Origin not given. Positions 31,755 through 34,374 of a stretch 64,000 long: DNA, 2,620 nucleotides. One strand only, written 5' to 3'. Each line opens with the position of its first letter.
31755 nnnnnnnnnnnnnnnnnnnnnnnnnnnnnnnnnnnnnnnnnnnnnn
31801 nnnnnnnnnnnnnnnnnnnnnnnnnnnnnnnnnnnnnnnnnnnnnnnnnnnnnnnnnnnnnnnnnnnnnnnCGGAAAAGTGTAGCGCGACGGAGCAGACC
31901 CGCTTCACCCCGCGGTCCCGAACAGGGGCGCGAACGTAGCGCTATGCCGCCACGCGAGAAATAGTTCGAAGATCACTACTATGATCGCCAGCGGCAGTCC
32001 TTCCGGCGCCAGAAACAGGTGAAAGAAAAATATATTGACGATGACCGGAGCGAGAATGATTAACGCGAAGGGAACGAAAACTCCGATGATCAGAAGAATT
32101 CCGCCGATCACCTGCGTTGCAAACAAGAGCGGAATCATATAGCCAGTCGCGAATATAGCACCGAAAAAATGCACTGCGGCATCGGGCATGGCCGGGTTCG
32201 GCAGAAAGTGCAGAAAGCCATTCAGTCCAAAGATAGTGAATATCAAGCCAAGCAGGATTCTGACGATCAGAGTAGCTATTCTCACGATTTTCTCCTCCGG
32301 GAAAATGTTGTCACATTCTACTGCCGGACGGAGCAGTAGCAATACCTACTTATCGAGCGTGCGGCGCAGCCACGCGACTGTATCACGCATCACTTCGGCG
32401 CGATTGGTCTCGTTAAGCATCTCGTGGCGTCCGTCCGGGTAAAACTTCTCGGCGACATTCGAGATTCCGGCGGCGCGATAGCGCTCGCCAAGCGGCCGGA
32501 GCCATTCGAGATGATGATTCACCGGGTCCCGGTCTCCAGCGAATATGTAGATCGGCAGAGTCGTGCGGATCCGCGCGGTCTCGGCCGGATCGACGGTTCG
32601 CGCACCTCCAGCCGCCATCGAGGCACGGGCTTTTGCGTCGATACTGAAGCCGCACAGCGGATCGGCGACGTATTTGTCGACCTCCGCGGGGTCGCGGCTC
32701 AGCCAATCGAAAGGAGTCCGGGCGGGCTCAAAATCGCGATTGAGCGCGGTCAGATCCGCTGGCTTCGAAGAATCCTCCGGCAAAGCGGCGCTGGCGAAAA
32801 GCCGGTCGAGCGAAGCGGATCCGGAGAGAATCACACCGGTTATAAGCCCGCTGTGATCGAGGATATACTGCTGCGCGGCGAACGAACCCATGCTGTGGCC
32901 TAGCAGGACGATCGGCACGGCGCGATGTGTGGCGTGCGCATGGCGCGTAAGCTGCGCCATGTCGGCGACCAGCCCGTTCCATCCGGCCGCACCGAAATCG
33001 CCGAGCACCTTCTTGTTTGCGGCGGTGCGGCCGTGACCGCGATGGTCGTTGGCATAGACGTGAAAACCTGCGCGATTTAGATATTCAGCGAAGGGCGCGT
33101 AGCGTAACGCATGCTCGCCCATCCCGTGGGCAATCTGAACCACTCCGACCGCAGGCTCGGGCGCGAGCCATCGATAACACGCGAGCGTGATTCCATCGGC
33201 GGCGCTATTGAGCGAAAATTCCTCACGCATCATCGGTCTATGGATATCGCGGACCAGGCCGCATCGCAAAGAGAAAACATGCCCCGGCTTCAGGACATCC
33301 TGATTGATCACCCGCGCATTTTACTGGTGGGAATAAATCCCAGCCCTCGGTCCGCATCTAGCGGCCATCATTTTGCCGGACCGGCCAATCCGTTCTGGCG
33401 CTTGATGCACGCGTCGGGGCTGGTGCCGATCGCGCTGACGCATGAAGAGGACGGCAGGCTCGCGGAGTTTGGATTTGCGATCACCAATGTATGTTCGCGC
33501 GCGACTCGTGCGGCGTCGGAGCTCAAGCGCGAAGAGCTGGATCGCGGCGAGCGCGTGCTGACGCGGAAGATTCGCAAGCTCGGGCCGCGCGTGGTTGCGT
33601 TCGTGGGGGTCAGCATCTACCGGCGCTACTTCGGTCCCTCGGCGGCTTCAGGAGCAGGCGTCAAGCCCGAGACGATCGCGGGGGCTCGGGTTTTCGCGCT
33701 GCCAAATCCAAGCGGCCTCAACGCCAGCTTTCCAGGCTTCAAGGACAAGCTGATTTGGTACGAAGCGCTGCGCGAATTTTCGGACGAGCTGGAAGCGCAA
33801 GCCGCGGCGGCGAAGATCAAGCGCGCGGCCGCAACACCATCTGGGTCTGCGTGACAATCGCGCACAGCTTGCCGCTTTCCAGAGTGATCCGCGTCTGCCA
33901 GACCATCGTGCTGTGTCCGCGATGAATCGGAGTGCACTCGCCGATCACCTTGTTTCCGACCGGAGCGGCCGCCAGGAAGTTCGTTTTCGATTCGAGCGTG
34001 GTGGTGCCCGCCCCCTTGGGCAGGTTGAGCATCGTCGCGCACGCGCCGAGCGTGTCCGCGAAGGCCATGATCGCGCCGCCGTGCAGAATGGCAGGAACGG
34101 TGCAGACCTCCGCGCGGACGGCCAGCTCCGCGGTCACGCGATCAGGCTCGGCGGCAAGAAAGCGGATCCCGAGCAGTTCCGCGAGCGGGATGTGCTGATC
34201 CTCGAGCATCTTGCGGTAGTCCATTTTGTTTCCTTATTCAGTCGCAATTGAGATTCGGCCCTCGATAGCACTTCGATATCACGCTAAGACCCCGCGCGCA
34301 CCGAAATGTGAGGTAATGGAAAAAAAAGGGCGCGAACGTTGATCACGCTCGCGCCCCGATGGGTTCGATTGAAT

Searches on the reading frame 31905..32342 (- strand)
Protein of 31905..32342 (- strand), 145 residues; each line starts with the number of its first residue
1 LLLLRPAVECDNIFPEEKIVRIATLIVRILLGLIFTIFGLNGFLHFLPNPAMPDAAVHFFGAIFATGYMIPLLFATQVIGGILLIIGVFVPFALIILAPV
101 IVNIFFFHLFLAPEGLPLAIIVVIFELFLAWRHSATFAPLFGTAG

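Call 21: search_protein_families(library=pfam, proteins=[window:31905-32342:-], max_evalue=0.0001)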
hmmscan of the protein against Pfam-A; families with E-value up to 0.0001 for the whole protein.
window:31905-32342:- (145 aa): 1 family
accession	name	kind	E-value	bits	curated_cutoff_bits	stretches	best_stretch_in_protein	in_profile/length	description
PF07681.17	DoxX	-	3.3e-05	24.9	23.6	1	24-108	2-84/85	DoxX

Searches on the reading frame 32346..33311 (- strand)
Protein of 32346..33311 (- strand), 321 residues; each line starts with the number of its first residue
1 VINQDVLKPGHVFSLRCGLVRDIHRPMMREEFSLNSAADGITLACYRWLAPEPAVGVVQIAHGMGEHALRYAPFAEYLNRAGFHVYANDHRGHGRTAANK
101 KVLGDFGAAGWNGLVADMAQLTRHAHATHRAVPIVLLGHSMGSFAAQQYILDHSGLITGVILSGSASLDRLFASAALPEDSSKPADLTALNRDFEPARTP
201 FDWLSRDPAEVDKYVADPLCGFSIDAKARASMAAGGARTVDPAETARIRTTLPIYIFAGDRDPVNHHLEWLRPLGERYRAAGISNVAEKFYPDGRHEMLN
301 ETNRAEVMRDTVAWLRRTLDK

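Call 21: search_protein_families(library=pfam, proteins=[window:32346-33311:-], max_evalue=0.0001)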
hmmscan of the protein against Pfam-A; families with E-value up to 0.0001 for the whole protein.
window:32346-33311:- (321 aa): 3 families
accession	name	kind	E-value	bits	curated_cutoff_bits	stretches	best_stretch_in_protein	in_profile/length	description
PF12146.15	Hydrolase_4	-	2.6e-49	168.1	27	1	54-303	3-239/239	Serine aminopeptidase, S33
PF00561.26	Abhydrolase_1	-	3.3e-15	56.8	25.8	1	59-203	4-146/245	alpha/beta hydrolase fold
PF12697.13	Abhydrolase_6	-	2.4e-14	54.9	26.3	1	61-307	4-214/217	Alpha/beta hydrolase family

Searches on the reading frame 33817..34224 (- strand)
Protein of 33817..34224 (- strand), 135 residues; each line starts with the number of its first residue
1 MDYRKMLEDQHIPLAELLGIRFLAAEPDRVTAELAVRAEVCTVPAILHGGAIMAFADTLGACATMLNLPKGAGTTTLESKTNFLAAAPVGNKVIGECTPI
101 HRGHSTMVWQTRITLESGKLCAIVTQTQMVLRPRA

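Call 21: search_protein_families(library=pfam, proteins=[window:33817-34224:-], max_evalue=0.0001)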
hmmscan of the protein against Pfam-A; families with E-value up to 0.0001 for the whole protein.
window:33817-34224:- (135 aa): 2 families
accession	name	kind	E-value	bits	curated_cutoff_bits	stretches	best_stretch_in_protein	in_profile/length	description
PF03061.28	4HBT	-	3.3e-17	63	20.6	1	46-122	3-79/79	Thioesterase superfamily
PF13622.12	4HBT_3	-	3.8e-05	24.3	24.3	1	46-126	10-80/83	Acyl-CoA thioesterase N-terminal domain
